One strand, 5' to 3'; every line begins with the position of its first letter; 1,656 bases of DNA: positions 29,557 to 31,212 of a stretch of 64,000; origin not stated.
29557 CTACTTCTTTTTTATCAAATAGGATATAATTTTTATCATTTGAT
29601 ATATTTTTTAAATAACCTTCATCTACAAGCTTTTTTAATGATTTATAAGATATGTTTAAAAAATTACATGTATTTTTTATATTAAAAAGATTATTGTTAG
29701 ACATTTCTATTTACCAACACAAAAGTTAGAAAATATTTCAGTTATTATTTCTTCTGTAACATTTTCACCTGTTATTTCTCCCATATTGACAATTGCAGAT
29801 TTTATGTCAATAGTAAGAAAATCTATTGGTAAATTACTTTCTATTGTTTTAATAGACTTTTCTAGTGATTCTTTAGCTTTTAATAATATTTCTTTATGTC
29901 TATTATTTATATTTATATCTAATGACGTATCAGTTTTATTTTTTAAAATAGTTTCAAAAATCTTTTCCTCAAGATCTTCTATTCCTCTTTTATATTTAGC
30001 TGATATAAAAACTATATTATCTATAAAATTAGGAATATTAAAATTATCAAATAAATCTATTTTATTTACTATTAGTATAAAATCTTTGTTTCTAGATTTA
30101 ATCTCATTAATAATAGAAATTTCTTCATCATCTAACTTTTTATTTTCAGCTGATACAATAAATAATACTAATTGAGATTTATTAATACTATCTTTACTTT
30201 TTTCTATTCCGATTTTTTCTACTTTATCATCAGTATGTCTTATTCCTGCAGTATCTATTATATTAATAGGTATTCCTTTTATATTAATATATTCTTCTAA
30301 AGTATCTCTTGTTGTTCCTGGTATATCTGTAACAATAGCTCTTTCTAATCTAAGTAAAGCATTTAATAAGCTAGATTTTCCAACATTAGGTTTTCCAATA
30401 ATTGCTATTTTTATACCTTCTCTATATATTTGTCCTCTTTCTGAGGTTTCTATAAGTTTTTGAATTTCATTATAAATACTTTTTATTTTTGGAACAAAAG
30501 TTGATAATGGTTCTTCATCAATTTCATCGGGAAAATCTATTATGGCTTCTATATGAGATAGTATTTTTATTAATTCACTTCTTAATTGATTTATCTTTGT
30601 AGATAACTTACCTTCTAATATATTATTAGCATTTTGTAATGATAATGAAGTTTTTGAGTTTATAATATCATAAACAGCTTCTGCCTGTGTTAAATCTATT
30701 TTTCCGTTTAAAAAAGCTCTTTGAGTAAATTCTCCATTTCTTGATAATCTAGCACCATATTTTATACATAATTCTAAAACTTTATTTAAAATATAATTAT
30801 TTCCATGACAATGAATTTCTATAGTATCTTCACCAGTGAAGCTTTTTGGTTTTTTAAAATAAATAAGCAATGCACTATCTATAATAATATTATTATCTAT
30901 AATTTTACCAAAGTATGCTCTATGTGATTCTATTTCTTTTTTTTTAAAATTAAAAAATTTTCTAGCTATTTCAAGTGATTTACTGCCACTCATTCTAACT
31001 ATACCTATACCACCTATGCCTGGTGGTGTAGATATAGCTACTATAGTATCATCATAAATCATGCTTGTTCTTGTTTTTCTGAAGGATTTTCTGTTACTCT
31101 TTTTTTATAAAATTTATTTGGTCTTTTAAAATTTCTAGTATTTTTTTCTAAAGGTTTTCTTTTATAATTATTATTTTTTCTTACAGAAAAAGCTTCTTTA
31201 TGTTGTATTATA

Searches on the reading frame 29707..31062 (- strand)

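Call 62: search_protein_families(library=pfam, proteins=[window:29707-31062:-], max_evalue=0.00001)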
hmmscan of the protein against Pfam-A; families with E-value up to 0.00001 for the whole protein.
window:29707-31062:- (451 aa): 5 families
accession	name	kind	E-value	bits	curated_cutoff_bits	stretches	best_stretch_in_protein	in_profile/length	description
PF12631.12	MnmE_helical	-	2.6e-57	194.8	40.1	1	124-448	1-211/211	MnmE helical domain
PF10396.14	TrmE_N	-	7.4e-43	145.9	29.8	1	6-121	1-117/117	GTP-binding protein TrmE N-terminus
PF01926.29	MMR_HSR1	-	2.4e-28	99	21.9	1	218-334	1-113/113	50S ribosome-binding GTPase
PF02421.24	FeoB_N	-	1.5e-10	41.2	27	1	218-343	2-123/156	Ferrous iron transport protein B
PF00350.29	Dynamin_N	-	2.2e-08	34.8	27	0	219-250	1-32/168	Dynamin family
